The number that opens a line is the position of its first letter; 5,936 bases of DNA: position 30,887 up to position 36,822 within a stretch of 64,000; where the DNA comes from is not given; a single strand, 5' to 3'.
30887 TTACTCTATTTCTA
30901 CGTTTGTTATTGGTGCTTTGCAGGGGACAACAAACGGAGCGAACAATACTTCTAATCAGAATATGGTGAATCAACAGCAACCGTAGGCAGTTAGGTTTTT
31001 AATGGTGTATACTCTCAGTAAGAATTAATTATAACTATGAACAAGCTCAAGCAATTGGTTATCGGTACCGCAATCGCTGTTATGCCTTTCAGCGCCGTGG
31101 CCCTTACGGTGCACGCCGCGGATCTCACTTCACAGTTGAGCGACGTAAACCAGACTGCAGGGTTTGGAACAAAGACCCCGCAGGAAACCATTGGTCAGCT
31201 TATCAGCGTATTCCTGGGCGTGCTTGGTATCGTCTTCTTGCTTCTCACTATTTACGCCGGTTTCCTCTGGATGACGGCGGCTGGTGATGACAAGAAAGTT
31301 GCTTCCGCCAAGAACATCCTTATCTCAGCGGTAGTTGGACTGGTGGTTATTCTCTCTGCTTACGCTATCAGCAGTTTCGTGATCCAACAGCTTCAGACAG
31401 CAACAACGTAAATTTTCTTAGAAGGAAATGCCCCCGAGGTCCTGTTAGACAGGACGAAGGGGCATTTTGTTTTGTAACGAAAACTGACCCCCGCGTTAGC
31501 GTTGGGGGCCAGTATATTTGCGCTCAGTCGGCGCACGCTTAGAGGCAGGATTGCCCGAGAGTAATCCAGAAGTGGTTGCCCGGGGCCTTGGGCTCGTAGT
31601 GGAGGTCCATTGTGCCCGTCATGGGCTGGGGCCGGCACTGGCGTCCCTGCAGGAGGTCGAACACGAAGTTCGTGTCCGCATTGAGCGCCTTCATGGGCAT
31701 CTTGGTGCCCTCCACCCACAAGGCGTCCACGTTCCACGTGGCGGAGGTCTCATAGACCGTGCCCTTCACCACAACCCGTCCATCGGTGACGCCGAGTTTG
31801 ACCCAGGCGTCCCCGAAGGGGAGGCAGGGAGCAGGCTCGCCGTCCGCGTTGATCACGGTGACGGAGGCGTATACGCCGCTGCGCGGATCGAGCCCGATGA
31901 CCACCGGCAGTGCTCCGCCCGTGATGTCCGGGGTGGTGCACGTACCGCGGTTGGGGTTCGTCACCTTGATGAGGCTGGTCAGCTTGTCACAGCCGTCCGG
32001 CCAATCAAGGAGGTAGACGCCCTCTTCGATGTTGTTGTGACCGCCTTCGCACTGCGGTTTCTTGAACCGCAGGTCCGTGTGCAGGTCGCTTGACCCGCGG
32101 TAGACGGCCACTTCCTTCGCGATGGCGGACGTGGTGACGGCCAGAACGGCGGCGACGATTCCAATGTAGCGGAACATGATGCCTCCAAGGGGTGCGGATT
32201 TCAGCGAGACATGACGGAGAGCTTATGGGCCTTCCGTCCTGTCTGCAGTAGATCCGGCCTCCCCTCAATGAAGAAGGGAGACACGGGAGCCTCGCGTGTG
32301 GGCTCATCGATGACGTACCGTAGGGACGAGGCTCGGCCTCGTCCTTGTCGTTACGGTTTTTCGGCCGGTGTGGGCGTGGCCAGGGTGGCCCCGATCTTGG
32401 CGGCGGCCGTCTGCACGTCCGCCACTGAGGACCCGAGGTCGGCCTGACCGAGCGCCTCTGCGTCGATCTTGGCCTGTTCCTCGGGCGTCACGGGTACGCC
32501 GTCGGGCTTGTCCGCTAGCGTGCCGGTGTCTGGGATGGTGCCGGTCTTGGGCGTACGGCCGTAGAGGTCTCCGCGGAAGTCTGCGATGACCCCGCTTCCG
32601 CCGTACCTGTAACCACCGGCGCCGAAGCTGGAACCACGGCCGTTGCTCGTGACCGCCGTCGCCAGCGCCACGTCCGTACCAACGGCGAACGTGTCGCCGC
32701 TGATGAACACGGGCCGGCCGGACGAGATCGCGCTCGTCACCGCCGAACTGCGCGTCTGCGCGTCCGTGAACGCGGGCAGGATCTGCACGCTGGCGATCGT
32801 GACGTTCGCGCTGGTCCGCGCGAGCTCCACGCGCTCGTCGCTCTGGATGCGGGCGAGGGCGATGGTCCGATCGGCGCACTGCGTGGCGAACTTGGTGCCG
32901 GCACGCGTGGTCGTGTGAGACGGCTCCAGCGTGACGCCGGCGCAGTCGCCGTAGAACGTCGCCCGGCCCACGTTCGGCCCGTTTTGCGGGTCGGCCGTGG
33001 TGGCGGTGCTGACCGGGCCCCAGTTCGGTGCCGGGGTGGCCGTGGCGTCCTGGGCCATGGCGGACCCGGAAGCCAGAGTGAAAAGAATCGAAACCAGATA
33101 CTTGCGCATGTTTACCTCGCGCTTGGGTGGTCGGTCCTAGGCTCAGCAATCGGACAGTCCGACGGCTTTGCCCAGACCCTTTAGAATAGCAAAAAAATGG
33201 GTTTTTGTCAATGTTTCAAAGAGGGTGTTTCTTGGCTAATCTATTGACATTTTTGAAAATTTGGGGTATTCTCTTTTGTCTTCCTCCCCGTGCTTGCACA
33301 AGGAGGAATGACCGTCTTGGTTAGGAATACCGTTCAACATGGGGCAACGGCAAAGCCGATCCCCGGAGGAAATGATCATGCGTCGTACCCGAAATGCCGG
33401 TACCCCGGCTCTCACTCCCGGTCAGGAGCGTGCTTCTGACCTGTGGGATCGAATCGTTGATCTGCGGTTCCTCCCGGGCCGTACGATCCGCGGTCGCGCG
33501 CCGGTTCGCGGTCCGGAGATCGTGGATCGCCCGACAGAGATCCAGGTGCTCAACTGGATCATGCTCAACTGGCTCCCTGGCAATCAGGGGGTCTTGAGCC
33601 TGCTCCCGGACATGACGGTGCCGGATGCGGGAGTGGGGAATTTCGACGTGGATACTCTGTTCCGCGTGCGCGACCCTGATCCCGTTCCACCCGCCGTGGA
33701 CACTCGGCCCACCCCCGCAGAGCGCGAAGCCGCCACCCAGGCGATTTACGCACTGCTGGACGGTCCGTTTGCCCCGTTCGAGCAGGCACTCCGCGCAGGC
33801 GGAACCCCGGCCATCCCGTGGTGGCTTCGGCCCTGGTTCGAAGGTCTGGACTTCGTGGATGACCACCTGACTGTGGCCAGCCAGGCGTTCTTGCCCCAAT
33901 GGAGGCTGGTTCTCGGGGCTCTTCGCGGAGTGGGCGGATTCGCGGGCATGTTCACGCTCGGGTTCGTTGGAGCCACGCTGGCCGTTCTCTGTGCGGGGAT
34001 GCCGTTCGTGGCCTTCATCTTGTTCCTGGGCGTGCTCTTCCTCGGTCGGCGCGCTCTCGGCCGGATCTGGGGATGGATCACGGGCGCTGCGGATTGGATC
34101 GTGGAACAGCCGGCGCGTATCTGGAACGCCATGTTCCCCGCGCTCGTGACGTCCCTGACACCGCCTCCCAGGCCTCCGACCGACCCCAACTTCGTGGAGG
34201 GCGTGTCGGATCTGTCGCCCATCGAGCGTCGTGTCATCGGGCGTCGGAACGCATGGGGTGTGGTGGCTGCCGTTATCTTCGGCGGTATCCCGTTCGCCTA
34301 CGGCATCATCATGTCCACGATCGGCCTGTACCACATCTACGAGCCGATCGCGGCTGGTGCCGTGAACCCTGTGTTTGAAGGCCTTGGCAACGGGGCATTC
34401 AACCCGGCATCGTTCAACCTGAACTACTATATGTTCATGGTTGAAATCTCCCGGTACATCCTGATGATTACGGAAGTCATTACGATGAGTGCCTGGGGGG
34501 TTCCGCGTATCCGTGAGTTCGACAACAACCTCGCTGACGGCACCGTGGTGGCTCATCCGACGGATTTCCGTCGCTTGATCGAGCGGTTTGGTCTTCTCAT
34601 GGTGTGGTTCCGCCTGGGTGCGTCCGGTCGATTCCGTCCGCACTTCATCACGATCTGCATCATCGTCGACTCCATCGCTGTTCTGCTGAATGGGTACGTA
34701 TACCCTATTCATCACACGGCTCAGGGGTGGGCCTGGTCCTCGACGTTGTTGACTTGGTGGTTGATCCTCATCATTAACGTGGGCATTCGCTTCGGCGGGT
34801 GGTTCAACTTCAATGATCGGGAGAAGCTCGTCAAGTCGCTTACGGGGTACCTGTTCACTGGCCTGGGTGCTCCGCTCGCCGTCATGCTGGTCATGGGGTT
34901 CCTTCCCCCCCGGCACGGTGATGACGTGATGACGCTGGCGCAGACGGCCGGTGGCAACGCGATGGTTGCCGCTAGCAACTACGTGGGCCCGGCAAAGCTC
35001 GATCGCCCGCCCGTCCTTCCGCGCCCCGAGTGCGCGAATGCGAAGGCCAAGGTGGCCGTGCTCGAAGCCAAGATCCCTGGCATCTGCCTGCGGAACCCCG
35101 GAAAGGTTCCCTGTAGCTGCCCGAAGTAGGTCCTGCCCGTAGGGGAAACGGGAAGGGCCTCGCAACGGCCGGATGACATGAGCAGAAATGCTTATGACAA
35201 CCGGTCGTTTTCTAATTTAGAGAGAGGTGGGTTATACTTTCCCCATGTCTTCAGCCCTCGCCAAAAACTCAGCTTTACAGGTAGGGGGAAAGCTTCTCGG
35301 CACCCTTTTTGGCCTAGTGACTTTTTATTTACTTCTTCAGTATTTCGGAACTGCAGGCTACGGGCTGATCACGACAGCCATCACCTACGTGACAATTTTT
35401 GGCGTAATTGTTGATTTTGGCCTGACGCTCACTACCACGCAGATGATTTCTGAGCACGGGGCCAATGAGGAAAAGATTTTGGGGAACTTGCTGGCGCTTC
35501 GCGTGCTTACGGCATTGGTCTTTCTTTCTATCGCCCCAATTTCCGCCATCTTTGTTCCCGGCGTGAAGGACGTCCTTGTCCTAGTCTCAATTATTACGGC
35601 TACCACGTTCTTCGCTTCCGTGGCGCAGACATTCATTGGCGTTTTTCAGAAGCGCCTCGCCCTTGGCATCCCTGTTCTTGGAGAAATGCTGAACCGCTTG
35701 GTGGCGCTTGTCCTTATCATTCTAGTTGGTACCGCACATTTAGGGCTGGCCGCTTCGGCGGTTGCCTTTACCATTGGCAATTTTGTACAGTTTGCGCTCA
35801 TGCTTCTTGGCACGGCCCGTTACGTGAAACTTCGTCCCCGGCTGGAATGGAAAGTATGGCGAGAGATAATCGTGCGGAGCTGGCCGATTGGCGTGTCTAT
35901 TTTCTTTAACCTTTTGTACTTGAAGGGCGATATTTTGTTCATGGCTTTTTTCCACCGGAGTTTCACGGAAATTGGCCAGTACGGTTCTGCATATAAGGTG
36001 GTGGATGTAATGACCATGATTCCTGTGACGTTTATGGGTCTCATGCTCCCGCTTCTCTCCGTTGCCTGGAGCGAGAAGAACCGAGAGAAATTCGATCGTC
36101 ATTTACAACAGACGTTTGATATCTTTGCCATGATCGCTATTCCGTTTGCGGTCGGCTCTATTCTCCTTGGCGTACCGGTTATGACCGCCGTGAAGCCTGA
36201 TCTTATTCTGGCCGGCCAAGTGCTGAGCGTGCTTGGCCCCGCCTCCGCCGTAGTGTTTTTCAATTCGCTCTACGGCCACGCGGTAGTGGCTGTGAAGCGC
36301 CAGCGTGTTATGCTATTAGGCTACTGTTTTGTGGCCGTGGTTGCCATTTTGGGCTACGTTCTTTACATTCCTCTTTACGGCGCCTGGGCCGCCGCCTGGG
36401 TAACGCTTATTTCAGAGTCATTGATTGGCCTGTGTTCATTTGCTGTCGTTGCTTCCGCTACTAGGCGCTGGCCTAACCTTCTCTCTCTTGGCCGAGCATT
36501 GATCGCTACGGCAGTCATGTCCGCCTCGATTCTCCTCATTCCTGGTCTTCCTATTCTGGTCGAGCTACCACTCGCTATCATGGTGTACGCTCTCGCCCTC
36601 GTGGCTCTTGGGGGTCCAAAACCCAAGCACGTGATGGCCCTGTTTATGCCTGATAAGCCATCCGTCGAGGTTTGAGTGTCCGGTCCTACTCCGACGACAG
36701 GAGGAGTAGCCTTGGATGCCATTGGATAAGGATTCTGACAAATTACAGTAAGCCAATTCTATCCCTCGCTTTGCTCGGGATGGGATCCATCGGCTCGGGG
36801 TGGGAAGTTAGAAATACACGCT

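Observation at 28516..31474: An array of six tandem TrbC/VirB2-like pilin paralogs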

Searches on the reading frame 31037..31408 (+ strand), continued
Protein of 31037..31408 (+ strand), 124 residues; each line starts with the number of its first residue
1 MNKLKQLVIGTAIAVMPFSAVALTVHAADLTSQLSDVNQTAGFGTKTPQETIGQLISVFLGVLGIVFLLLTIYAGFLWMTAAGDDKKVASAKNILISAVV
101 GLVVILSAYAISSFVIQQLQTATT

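Call 82: search_protein_families(library=pfam, proteins=[L084:15627-17963:+, L084:15176-15610:+, L084:17993-18340:+, L084:18336-19157:+], max_evalue=0.1)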
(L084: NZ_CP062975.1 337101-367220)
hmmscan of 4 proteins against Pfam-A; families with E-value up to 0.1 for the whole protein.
L084:15627-17963:+ (779 aa): 1 family
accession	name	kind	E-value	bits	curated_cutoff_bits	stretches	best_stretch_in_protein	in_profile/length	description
PF04610.19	TrbL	-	0.0002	21.6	25.9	1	188-389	5-213/215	TrbL/VirB6 plasmid conjugal transfer protein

L084:15176-15610:+ (145 aa): 1 family
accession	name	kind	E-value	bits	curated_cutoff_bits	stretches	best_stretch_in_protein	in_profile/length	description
PF18895.5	T4SS_pilin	-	4.6e-05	23.8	26.6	1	65-136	3-70/71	Type IV secretion system pilin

L084:17993-18340:+ (116 aa): 2 families
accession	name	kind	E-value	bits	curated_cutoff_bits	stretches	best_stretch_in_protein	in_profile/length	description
PF07178.16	TraL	-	0.00087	20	24.4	1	4-53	1-50/90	TraL protein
PF12666.12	PrgI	-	0.0021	19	27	1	6-81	2-81/91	PrgI family protein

L084:18336-19157:+ (274 aa): 0 families

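Call 100: search_protein_families(library=phrogs, proteins=[window:31037-31408:+], max_evalue=0.01)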
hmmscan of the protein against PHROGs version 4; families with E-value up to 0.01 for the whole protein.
window:31037-31408:+ (124 aa): 0 families

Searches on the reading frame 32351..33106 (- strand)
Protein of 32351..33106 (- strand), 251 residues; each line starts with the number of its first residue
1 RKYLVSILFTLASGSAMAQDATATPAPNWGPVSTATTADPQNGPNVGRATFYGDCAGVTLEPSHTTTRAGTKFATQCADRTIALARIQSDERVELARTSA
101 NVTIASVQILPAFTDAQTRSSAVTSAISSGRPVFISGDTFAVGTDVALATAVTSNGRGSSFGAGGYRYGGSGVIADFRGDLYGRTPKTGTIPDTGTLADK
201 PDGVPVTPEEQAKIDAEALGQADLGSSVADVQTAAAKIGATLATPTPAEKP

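Call 5: search_protein_families(library=pfam, proteins=[window:32351-33106:-], max_evalue=0.01)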
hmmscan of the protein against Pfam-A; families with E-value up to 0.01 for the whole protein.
window:32351-33106:- (251 aa): 0 families

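Call 29: search_protein_families(library=ncbifam, proteins=[window:32351-33106:-], max_evalue=1)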
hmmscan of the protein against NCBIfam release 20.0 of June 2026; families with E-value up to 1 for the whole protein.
window:32351-33106:- (251 aa): 0 families

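Call 37: search_protein_families(library=pfam, proteins=[window:32351-33106:-], max_evalue=10)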
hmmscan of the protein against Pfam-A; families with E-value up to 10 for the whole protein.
window:32351-33106:- (251 aa): 2 families
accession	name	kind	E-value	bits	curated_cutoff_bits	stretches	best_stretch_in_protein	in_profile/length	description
PF13670.12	PepSY_2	-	0.027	14.9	24.3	1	7-55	6-55/83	Peptidase propeptide and YPEB domain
PF05387.16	Chorion_3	-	0.51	10.2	22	1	148-229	11-93/277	Chorion family 3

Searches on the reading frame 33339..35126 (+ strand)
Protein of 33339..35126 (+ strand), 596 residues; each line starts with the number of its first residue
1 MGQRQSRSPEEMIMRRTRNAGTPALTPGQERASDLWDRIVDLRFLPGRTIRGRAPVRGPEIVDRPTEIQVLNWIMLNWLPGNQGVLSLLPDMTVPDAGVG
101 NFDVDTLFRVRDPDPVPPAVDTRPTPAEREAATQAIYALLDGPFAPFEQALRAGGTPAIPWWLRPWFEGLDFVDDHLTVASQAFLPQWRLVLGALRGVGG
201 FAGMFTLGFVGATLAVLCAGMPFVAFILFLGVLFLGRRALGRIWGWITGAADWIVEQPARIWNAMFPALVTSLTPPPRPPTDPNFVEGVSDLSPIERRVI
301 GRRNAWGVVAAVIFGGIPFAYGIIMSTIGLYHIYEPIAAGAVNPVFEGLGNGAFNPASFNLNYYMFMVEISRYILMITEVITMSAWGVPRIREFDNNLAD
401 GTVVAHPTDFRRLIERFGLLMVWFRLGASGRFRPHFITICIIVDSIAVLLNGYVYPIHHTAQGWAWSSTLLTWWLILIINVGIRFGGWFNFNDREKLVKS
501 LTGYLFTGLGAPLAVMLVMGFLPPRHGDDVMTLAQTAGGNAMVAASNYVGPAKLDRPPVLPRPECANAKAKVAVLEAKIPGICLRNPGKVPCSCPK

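Call 5: search_protein_families(library=pfam, proteins=[window:33339-35126:+], max_evalue=0.01)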
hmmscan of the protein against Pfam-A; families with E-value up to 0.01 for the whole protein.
window:33339-35126:+ (596 aa): 0 families

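Call 29: search_protein_families(library=ncbifam, proteins=[window:33378-35126:+], max_evalue=1)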
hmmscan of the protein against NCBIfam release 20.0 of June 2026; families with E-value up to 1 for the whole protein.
window:33378-35126:+ (583 aa): 0 families

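Call 37: search_protein_families(library=pfam, proteins=[window:33378-35126:+], max_evalue=10)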
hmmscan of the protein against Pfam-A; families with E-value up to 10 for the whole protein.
window:33378-35126:+ (583 aa): 0 families

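Call 39: find_homologous_proteins(query=window:33378-35126:+, max_evalue=0.001)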
Query window:33378-35126:+ (583 aa): 1 proteins with E <= 0.001 among 8000 candidates.
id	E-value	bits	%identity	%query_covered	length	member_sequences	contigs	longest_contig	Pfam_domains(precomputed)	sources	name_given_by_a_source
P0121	0.0e+0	1351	100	100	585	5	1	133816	-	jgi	jgi:hypothetical protein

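Call 78: search_protein_representatives(protein=window:33378-35126:+)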
Query: 583 residues. Proteins with E-value up to 0.001 (for the whole library): 4; up to 1e-10: 3; up to 1e-30: 2. The best 4 are listed.
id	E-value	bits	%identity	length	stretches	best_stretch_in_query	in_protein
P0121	0.0e+00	1350.9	100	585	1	1-583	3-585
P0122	1.2e-38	149.4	34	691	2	294-578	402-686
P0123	8.4e-29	116.9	28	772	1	72-582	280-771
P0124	3.9e-04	35.4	33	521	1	46-189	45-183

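Call 82: search_protein_families(library=pfam, proteins=[P0122, P0123, P0124], max_evalue=0.1)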
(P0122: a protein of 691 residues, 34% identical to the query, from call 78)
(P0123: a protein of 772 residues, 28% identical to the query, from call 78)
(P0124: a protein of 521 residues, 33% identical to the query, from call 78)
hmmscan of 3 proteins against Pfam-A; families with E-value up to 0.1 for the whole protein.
P0122 (691 aa): 0 families

P0123 (772 aa): 1 family
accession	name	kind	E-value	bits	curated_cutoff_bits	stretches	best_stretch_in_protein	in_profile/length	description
PF11712.13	Vma12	-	0.025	15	25.5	1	345-416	58-119/137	Endoplasmic reticulum-based factor for assembly of V-ATPase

P0124 (521 aa): 0 families

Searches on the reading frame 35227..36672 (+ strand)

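Call 5: search_protein_families(library=pfam, proteins=[window:35227-36672:+], max_evalue=0.01)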
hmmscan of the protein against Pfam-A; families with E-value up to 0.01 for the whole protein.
window:35227-36672:+ (482 aa): 2 families
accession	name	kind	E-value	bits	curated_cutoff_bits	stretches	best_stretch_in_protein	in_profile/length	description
PF01943.22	Polysacc_synt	-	5.8e-19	69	28.2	1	11-278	1-271/274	Polysaccharide biosynthesis protein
PF03023.19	MurJ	-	5e-05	22.5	27.4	1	91-320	67-304/451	Lipid II flippase MurJ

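Call 62: search_protein_families(library=ncbifam, proteins=[window:35227-36672:+], max_evalue=0.001)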
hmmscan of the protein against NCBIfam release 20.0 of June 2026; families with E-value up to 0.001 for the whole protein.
window:35227-36672:+ (482 aa): 1 family
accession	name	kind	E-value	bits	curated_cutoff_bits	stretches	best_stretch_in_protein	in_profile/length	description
TIGR01695.1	murJ_mviN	equivalog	4.3e-05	22.4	235.55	1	87-320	89-331/506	murein biosynthesis integral membrane protein MurJ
